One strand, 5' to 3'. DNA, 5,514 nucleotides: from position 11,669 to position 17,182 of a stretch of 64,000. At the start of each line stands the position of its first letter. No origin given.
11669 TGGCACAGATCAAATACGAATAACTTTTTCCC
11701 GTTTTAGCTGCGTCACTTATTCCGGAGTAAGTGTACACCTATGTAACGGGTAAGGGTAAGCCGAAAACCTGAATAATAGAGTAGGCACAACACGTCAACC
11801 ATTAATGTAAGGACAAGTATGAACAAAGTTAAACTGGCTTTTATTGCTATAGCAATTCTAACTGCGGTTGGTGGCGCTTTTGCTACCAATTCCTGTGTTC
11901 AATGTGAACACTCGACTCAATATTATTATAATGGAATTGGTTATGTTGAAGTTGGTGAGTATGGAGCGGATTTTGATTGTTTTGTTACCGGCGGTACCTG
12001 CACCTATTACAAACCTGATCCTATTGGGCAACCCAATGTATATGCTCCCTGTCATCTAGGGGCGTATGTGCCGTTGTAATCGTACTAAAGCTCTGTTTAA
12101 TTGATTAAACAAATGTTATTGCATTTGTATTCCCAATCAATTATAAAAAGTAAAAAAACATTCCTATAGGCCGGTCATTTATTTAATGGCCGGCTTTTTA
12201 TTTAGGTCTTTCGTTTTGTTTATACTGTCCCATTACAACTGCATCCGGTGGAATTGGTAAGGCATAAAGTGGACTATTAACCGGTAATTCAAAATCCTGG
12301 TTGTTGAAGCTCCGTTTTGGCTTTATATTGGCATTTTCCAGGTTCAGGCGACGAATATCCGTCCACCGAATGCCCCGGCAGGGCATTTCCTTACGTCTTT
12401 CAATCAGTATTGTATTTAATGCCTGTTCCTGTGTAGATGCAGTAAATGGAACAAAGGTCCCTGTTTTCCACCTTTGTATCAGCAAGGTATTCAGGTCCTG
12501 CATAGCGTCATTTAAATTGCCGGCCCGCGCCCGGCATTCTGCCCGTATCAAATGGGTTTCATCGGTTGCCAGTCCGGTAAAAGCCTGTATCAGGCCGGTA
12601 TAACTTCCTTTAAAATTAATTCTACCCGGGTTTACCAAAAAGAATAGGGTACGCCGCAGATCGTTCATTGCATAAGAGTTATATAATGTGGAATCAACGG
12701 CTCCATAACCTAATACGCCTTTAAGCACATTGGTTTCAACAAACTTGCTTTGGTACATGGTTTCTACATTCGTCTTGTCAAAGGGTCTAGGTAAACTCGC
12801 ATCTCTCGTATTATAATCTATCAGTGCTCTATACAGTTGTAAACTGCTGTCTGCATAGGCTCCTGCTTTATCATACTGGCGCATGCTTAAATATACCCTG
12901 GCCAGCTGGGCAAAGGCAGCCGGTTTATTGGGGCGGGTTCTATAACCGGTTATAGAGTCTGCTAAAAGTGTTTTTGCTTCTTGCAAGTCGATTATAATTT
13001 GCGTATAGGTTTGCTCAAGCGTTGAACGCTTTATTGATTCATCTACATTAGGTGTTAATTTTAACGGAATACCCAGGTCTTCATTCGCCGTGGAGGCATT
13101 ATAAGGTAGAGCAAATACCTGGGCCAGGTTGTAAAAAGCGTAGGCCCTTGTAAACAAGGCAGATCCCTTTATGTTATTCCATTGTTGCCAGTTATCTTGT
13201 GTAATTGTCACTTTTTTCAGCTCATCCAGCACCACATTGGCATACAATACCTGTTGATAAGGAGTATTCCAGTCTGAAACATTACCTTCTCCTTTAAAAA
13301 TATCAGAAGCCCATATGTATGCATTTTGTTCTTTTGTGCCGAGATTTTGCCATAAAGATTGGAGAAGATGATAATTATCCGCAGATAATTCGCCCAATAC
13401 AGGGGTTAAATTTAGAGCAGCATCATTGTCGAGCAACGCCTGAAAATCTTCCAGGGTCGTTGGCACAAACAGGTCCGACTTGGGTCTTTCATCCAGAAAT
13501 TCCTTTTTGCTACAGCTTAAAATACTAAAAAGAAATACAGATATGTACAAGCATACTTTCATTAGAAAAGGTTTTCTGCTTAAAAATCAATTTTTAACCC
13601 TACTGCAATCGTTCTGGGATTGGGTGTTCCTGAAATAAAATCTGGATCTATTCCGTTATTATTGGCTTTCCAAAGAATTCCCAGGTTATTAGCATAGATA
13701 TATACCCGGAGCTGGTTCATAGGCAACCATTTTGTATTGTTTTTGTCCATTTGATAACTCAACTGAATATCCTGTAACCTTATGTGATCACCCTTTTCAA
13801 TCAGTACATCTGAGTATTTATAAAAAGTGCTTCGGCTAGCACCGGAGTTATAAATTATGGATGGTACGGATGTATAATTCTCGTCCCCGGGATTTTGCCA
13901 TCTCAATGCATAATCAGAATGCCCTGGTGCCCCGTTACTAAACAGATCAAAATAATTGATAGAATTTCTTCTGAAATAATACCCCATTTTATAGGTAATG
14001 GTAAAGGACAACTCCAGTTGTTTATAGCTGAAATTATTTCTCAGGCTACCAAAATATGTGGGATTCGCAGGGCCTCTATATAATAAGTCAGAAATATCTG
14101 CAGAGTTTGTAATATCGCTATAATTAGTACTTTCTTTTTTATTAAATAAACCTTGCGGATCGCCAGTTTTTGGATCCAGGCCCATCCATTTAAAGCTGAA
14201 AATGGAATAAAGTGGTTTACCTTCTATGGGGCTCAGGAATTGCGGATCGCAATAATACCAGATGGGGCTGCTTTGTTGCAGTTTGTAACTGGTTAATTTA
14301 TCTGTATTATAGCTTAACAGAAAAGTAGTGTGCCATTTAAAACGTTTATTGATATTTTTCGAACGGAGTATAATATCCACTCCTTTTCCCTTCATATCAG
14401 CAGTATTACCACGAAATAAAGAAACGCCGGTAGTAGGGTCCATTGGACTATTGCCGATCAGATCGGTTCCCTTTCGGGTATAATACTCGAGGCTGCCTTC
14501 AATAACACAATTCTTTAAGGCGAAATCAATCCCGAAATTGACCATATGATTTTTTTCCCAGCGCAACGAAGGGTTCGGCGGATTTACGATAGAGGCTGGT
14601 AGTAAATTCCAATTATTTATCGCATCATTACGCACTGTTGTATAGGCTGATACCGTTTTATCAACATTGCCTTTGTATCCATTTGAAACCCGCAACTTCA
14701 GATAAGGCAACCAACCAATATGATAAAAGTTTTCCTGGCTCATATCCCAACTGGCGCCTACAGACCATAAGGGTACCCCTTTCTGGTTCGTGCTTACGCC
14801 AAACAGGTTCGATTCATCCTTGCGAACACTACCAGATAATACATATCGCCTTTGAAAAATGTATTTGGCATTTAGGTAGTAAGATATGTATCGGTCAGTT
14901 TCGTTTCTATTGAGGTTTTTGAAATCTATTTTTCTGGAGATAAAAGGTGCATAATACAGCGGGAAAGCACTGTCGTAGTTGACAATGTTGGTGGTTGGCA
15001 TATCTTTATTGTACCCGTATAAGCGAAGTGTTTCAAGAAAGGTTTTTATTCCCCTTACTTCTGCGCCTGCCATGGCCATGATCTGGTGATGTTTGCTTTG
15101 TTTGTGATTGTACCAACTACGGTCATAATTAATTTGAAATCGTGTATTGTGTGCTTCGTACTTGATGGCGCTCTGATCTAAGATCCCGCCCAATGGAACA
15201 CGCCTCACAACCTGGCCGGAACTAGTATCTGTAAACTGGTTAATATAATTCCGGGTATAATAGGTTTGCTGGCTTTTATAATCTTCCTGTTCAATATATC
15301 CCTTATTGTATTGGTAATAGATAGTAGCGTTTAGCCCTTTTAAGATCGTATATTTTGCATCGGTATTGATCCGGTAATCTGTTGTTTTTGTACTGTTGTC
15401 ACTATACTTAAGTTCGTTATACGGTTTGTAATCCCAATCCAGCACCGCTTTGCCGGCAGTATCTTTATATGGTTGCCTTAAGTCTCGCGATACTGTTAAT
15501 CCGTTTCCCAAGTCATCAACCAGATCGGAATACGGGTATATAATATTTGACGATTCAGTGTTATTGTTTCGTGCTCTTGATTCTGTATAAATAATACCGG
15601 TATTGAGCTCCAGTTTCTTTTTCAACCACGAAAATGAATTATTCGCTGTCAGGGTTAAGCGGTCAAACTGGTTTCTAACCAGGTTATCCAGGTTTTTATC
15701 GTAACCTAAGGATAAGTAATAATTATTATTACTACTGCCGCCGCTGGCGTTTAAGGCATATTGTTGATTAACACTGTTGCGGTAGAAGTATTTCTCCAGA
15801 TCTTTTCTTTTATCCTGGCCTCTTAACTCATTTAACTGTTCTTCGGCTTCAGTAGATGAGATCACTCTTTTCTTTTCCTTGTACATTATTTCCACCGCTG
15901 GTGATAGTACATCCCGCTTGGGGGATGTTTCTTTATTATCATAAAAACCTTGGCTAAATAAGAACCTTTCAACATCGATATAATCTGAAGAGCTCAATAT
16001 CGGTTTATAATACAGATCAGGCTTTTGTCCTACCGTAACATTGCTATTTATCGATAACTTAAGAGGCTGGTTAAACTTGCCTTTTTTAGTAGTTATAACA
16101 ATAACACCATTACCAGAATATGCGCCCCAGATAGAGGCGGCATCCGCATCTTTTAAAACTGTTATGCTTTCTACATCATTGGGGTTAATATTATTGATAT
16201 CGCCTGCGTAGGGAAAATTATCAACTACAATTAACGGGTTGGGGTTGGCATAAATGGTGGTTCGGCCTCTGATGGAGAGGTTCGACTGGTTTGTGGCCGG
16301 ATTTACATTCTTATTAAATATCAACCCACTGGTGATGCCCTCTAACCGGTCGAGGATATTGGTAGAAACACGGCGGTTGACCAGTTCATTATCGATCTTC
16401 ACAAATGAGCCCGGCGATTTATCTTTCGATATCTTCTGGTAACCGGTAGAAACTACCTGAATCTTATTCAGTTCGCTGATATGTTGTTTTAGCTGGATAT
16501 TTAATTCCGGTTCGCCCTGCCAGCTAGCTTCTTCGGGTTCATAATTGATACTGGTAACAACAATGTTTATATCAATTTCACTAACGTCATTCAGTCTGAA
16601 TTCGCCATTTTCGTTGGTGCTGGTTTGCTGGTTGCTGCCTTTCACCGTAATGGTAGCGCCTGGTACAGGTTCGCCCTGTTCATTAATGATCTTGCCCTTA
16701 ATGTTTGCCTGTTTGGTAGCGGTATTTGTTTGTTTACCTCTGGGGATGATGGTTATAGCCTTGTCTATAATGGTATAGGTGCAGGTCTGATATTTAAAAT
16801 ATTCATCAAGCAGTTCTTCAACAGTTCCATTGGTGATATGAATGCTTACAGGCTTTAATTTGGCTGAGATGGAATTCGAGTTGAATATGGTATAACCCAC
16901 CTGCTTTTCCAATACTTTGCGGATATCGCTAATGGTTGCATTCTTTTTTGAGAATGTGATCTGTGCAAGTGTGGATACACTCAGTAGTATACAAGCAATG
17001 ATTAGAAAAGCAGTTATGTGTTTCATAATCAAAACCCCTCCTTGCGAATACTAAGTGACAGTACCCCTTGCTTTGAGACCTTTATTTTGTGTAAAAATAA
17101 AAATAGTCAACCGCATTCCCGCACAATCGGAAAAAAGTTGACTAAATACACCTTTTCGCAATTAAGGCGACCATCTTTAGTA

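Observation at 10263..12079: Two paralogous secreted Cys microproteins bracketing a MauE/DoxX gene: candidate disulfide-peptide maturation system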

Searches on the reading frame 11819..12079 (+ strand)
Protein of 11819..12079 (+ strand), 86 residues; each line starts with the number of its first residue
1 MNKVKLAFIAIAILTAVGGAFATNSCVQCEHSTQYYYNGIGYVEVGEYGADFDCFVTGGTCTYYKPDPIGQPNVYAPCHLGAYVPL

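Call 3: search_protein_families(library=pfam, proteins=[window:11819-12079:+], max_evalue=1)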
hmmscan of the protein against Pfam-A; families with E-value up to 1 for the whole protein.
window:11819-12079:+ (86 aa): 2 families
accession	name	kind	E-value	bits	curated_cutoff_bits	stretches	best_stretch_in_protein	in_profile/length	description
PF20130.4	DUF6520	-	8.8e-06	26.4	25.4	1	1-76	1-73/83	Family of unknown function (DUF6520)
PF20096.4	DUF6486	-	0.41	10.8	22.7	1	11-27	14-30/31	Family of unknown function (DUF6486)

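Call 4: search_protein_families(library=ncbifam, proteins=[window:11819-12079:+], max_evalue=1)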
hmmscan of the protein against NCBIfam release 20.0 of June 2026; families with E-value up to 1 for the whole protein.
window:11819-12079:+ (86 aa): 2 families
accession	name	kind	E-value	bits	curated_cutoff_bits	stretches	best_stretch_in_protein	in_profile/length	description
NF033879.1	smalltalk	hypoth_equivalog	0.084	12.7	24.7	1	10-27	12-29/29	smalltalk protein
NF008466.1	PRK11357.1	equivalog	0.12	11.2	800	1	17-63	51-98/446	fructoselysine/psicoselysine transporter FrlA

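Call 15: find_homologous_proteins(query=window:11819-12079:+, max_evalue=0.001)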
Query window:11819-12079:+ (86 aa): 43 proteins with E <= 0.001 among 45 candidates.
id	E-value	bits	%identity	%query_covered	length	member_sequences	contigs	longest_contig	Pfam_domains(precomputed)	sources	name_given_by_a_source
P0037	3.9e-48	179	91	100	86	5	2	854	PF20130.5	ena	-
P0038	2.6e-47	177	90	100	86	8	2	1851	PF20130.5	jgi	jgi:hypothetical protein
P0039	1.7e-46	174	88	100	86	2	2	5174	PF20130.5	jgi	jgi:hypothetical protein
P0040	5.6e-46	172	85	100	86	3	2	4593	PF20130.5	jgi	jgi:hypothetical protein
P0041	1.9e-45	171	85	100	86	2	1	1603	PF20130.5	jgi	jgi:hypothetical protein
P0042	3.0e-45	170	84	100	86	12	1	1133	PF20130.5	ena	-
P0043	4.4e-44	166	86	100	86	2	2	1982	PF20130.5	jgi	jgi:hypothetical protein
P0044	6.1e-44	166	83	100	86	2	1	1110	PF20130.5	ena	-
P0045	2.5e-43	164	81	100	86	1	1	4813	PF20130.5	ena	-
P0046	5.0e-43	163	83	100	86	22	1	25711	PF20130.5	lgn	-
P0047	7.9e-43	162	81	100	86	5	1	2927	PF20130.5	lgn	-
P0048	6.2e-42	159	78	100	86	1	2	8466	-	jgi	jgi:hypothetical protein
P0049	6.7e-42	159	80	100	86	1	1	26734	PF20130.5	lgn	-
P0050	1.3e-40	155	78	100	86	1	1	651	-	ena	-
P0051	2.1e-40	155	82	100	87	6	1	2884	PF20130.5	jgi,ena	-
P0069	1.1e-32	130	71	99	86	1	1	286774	-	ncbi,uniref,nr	ncbi:hypothetical protein A3860_24645 [Niastella vici]|uniref:Secreted protein n=1 Tax=Niastella vic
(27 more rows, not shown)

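Call 39: predict_structure(alignment_id=A2)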
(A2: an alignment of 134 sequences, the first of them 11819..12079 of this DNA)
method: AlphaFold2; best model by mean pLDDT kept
length: 86 residues; sequences in the alignment: 134
mean_pLDDT: 85.5   pTM: 0.62
mean pLDDT of the five models: 85.5, 84.7, 83.4, 81.4, 79.9
residues with pLDDT >= 90: 37; 70-90: 40; 50-70: 9; < 50: 0
segments of 3 or more residues with pLDDT < 50: none
pLDDT, mean of each block of 10 residues (from residue 1): 81 82 66 91 92 88 90 90 92
secondary structure, 60 per line:
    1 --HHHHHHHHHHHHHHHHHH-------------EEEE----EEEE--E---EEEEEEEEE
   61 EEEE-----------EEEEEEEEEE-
elements in order: H3-20 E34-37 E42-45 E52-64 E76-85

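Call 43: fold_search(model_id=the predicted structure, library=pdb)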
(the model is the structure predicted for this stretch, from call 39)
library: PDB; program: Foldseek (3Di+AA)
matches with E <= 10: 15; with E <= 0.001: 0
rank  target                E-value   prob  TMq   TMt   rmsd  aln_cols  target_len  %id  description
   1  1ex4_A                2.7e+00  0.06  0.21  0.11  10.5        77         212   12  HIV-1 INTEGRASE CATALYTIC CORE AND C-TERMINAL DOMAIN (released 2000-06-07)
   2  9rmu_C                2.7e+00  0.04  0.22  0.11   9.6        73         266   15  SIVtal integrase in complex with RNA stem-loop (focused refinement of the filament repeat unit) (released 2025-12-10)
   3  9rmx_D                2.8e+00  0.06  0.24  0.12  11.0        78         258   12  CryoEM reconstruction of integrase filament at the lumen of native HIV-1 cores (box size 34.2 nm) (released 2025-12-10)
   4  9rmx_C                3.0e+00  0.06  0.26  0.12   9.0        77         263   13  CryoEM reconstruction of integrase filament at the lumen of native HIV-1 cores (box size 34.2 nm) (released 2025-12-10)
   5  6u8q_A                3.4e+00  0.05  0.22  0.11   8.8        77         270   13  CryoEM structure of HIV-1 cleaved synaptic complex (CSC) intasome (released 2020-02-05)
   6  6u8q_I                3.6e+00  0.06  0.26  0.15   9.4        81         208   10  CryoEM structure of HIV-1 cleaved synaptic complex (CSC) intasome (released 2020-02-05)
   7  6rwl_A                4.4e+00  0.04  0.21  0.10  10.9        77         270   12  SIVrcm intasome (released 2020-02-05)
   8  7usf_D                4.7e+00  0.03  0.19  0.09  11.5        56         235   11  Mouse mammary tumor virus strand transfer complex intasome (released 2022-08-24)
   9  1rml_MODEL_1_A        6.8e+00  0.02  0.18  0.13  12.7        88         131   10  NMR STUDY OF ACID FIBROBLAST GROWTH FACTOR BOUND TO 1,3,6-NAPHTHALENE TRISULPHONATE, 26 STRUCTURES (released 1998-11-11)
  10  8eqs_A                7.2e+00  0.03  0.24  0.12  12.8        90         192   12  Structure of SARS-CoV-1 Orf3a in late endosome/lysosome-like environment, MSP1D1 nanodisc (released 2023-02-08)
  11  9rmu_D                7.2e+00  0.02  0.24  0.11  10.7        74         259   14  SIVtal integrase in complex with RNA stem-loop (focused refinement of the filament repeat unit) (released 2025-12-10)
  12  6gwk_S                7.2e+00  0.01  0.18  0.20  10.2        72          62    8  The crystal structure of Hfq from Caulobacter crescentus (released 2019-05-22)
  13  5med_A                7.2e+00  0.01  0.13  0.02  19.9        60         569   17  Cyanothece lipoxygenase 2 (CspLOX2) (released 2017-05-31)
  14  7u05_C                8.7e+00  0.01  0.10  0.06  11.9        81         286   10  Structure of the yeast TRAPPII-Rab11/Ypt32 complex in the closed/closed state (composite structure) (released 2022-04-27)
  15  6qlb_E                9.8e+00  0.01  0.18  0.20  10.2        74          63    9  Calpain small subunit 1, RNA-binding protein Hfq (released 2020-02-05)

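Call 53: find_encoding_contigs(protein=P0069, flank=9000, max_places=2)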
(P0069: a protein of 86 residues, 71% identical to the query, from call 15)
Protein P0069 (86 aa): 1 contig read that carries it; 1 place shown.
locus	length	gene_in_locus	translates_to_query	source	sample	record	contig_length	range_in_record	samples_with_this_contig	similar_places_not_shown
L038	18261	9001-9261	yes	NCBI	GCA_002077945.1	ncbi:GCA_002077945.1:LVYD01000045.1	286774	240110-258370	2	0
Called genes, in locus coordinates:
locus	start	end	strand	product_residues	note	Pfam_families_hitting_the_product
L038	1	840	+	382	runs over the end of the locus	PF03781:FGE-sulfatase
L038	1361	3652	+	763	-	PF17678:Glyco_hydro_92N, PF07971:Glyco_hydro_92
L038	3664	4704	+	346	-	PF00356:LacI, PF00532:Peripla_BP_1, PF13407:Peripla_BP_4, PF13377:Peripla_BP_3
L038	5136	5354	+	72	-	-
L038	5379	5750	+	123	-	PF07332:Phage_holin_3_6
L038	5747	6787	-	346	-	PF00072:Response_reg, PF00027:cNMP_binding, PF13545:HTH_Crp_2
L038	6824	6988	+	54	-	-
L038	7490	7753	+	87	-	PF20130:DUF6520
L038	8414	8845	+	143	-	PF07291:MauE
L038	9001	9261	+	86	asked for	-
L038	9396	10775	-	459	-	PF14322:SusD-like_3, PF07980:SusD_RagB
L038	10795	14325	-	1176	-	PF13620:CarboxypepD_reg, PF13715:CarbopepD_reg_2, PF07715:Plug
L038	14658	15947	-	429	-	PF04773:FecR, PF16344:FecR_C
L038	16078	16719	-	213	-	PF07638:Sigma70_ECF (weak), PF04542:Sigma70_r2, PF08281:Sigma70_r4_2, PF04545:Sigma70_r4 (weak)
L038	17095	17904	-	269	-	PF00753:Lactamase_B (faint)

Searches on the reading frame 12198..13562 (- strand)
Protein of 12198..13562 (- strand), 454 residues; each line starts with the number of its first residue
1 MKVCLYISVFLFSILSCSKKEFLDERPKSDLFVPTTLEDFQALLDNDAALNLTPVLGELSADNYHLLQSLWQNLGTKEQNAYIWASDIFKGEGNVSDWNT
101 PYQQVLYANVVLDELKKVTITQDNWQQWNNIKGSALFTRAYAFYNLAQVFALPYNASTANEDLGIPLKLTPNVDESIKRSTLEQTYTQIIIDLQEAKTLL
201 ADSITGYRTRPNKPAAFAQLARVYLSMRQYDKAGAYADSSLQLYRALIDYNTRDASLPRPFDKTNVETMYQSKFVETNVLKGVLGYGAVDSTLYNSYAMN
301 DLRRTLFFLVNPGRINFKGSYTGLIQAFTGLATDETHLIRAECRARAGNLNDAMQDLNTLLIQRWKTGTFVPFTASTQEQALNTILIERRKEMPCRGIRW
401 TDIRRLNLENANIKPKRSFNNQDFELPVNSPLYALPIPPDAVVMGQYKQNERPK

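Call 42: search_protein_families(library=pfam, proteins=[window:12198-13562:-], max_evalue=0.001)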
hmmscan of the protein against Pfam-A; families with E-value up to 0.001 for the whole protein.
window:12198-13562:- (454 aa): 2 families
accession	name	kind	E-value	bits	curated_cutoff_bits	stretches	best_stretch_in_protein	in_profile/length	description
PF14322.12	SusD-like_3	-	1.4e-38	133.5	27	1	21-225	1-191/191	Starch-binding associating with outer membrane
PF07980.17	SusD_RagB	-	1.5e-09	38.4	23.1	1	335-441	163-284/297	SusD family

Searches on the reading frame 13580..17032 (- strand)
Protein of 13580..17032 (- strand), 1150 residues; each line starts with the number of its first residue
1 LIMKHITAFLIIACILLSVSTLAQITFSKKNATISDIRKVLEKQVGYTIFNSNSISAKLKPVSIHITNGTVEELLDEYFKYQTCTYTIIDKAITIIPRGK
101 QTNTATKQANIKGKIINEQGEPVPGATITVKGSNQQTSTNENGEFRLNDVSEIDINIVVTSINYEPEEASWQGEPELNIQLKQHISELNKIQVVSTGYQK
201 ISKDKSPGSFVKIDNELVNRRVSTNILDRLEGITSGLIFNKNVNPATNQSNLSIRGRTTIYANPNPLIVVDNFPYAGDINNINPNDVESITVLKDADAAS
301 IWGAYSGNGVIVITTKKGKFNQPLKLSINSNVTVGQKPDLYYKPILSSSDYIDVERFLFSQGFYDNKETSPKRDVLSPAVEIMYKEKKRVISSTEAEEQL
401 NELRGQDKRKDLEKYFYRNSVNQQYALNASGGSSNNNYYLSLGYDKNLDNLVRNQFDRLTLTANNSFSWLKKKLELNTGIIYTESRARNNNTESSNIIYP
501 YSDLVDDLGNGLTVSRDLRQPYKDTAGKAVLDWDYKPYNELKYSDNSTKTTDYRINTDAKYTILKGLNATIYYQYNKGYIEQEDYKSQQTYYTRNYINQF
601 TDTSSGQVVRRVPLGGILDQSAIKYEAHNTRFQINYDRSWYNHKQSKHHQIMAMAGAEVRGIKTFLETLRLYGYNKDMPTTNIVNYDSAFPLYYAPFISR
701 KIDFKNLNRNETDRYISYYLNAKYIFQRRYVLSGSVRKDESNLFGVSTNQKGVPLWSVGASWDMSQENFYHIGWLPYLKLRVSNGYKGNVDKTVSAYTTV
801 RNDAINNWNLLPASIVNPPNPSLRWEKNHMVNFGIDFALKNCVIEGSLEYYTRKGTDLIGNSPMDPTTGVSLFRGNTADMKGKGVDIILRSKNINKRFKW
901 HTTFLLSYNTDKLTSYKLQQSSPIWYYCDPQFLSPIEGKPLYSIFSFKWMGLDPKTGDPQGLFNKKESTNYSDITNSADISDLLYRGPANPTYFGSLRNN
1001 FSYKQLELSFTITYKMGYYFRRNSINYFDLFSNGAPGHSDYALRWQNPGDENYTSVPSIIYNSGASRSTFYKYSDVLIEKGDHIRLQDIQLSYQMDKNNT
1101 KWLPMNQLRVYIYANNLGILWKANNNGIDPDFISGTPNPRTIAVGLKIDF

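Call 42: search_protein_families(library=pfam, proteins=[window:13580-17032:-], max_evalue=0.001)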
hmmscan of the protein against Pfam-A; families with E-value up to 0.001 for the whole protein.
window:13580-17032:- (1150 aa): 3 families
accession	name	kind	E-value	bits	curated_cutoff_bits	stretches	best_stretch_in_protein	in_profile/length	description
PF13715.12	CarbopepD_reg_2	-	1.9e-15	57.1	32.2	1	111-193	1-88/88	CarboxypepD_reg-like domain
PF13620.12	CarboxypepD_reg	-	1.9e-12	47.8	32.3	1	111-180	2-80/82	Carboxypeptidase regulatory-like domain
PF07715.20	Plug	-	6.3e-12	46.4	23.9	1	203-310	2-107/107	TonB-dependent Receptor Plug Domain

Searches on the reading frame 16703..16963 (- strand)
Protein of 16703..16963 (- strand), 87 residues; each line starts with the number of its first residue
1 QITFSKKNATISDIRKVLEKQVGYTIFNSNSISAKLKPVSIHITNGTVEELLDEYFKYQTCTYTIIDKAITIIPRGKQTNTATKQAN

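Call 86: search_protein_families(library=pfam, proteins=[window:16703-16963:-], max_evalue=0.1)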
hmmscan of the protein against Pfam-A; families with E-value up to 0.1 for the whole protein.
seq(87 aa): 2 families
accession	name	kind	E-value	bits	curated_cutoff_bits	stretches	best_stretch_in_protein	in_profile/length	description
PF07660.19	STN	-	0.02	15.1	28.4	0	24-74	1-51/52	Secretin and TonB N terminus short domain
PF16344.10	FecR_C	-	0.021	15.3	24.4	1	7-72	5-70/70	FecR, C-terminal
